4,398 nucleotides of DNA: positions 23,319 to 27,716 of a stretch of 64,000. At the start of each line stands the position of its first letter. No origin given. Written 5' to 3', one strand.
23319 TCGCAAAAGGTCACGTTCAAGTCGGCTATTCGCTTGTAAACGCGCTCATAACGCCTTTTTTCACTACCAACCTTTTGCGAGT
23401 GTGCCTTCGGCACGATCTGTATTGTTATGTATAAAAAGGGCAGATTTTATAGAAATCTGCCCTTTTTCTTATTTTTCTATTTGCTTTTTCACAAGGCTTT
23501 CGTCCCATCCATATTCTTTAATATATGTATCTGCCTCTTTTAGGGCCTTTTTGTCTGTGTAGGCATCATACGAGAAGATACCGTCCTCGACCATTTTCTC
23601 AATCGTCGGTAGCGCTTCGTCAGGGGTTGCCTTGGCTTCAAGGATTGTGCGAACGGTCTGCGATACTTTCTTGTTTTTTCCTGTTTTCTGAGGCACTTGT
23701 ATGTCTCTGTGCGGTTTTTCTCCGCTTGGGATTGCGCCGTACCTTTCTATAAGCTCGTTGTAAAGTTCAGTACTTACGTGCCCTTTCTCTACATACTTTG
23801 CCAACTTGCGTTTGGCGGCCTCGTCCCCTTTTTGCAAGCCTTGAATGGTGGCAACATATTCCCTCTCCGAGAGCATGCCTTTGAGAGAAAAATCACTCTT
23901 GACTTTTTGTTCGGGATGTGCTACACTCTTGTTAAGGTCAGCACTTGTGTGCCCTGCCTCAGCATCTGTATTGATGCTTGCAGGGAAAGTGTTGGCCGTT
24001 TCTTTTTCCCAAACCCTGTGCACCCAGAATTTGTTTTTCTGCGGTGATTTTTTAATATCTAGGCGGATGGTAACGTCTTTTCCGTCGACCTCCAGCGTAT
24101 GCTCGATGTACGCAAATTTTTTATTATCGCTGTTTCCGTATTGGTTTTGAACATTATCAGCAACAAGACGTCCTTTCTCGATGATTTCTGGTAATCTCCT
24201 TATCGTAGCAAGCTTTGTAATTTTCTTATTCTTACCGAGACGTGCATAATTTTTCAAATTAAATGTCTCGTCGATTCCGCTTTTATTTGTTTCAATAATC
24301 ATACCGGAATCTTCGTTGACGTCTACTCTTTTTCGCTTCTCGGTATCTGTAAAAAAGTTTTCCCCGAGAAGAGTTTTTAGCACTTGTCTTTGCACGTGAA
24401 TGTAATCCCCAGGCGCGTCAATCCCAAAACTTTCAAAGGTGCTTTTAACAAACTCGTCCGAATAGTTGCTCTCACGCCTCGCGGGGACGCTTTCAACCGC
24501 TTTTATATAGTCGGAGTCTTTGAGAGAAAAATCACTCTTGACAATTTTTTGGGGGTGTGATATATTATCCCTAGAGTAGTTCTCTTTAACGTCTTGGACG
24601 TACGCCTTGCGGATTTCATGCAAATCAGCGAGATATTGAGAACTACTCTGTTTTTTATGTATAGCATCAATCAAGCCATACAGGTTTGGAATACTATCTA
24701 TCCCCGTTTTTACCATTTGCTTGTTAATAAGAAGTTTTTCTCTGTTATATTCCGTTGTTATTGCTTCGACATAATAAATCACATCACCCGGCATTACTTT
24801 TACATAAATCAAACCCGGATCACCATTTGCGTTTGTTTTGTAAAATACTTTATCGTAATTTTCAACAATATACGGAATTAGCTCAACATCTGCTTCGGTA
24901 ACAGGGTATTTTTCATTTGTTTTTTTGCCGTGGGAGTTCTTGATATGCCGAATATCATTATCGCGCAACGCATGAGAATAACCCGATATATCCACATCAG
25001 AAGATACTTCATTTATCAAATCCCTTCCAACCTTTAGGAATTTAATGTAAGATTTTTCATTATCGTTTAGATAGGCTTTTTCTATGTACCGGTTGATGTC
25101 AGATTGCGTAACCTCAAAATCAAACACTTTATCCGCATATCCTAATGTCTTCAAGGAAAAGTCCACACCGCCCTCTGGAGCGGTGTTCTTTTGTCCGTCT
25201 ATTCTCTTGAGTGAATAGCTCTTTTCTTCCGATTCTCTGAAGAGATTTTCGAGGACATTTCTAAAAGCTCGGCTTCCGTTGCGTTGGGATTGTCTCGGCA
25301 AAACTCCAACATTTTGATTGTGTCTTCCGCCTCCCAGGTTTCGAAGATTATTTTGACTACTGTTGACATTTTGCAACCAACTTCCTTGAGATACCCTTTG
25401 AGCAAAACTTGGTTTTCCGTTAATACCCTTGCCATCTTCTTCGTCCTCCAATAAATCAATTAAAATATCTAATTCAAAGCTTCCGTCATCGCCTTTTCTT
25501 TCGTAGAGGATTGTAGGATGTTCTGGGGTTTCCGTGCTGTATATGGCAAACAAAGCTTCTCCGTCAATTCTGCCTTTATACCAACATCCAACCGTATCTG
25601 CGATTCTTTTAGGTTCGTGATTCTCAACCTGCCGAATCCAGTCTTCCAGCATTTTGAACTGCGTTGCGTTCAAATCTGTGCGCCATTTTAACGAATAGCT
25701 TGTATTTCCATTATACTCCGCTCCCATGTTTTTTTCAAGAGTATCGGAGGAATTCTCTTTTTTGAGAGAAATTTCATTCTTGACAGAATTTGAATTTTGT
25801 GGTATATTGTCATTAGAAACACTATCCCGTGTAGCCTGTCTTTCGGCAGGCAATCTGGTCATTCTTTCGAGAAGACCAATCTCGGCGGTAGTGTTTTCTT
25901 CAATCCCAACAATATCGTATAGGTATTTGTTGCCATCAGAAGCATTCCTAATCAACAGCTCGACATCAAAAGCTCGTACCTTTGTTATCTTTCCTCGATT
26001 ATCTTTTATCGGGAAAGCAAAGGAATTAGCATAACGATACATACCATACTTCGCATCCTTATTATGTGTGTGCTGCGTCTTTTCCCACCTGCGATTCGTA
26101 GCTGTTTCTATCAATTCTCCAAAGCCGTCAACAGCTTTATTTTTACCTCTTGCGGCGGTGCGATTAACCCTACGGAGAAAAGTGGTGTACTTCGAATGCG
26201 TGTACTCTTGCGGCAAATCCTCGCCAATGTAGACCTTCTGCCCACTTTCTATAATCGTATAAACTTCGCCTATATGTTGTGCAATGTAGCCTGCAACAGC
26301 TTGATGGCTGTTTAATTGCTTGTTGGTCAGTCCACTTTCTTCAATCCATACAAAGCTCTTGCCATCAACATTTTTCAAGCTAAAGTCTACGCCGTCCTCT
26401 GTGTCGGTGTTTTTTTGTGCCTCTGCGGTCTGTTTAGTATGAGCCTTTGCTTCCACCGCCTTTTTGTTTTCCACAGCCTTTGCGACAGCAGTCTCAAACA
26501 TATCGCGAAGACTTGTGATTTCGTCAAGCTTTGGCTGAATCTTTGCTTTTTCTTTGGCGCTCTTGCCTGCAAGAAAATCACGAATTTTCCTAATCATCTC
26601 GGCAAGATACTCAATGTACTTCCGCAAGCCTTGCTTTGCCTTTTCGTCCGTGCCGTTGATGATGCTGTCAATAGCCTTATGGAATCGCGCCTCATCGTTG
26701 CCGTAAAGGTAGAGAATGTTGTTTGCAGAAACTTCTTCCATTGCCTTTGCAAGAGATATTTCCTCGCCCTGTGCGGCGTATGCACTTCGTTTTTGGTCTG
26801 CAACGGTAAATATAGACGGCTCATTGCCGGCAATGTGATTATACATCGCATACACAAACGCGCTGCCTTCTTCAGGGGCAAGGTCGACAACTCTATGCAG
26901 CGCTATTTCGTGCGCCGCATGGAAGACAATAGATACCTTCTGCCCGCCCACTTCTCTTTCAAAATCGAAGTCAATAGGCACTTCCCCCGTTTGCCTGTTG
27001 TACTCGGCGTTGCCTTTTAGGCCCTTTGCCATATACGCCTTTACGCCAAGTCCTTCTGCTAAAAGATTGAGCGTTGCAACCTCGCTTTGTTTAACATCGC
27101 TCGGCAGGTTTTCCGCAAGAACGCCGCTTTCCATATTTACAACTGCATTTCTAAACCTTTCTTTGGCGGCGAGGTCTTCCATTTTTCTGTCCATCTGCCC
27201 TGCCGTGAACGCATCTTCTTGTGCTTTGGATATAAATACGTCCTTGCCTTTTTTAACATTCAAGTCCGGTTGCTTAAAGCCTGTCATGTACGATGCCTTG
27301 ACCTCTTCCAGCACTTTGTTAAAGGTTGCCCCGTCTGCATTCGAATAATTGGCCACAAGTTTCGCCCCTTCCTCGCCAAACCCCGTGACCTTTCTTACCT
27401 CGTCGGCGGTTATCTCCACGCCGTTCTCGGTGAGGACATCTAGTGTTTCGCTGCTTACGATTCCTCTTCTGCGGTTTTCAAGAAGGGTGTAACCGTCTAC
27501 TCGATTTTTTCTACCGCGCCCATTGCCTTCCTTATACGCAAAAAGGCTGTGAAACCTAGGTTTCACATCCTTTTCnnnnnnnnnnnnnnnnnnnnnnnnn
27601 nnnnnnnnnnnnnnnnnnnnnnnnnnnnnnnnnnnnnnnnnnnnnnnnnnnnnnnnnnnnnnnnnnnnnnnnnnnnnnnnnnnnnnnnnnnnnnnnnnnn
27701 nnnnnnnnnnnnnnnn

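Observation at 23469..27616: Single-gene cassette bracketed by repeats of the synthetase 3' end with only synonymous differences, in frame with the synthetase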

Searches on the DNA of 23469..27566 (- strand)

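Call 57: search_rna_families(source=L082, start=10900, end=11640, threshold=evalue, max_evalue=1)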
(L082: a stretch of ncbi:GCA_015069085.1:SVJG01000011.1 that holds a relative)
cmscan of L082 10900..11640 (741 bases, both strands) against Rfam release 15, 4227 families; matches with E-value up to 1: 3.
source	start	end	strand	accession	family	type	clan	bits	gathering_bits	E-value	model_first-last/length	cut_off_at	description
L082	10981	11054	+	RF00005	tRNA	Gene; tRNA;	CL00001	68.9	29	7.1e-15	1-71/71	no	tRNA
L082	11254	11333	-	RF02432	SpF25_sRNA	Gene; sRNA;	-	21.8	48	0.56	1-102/102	no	Streptococcus sRNA SpF25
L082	11257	11289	+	RF02432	SpF25_sRNA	Gene; sRNA;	-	21.4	48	0.68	67-99/102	no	Streptococcus sRNA SpF25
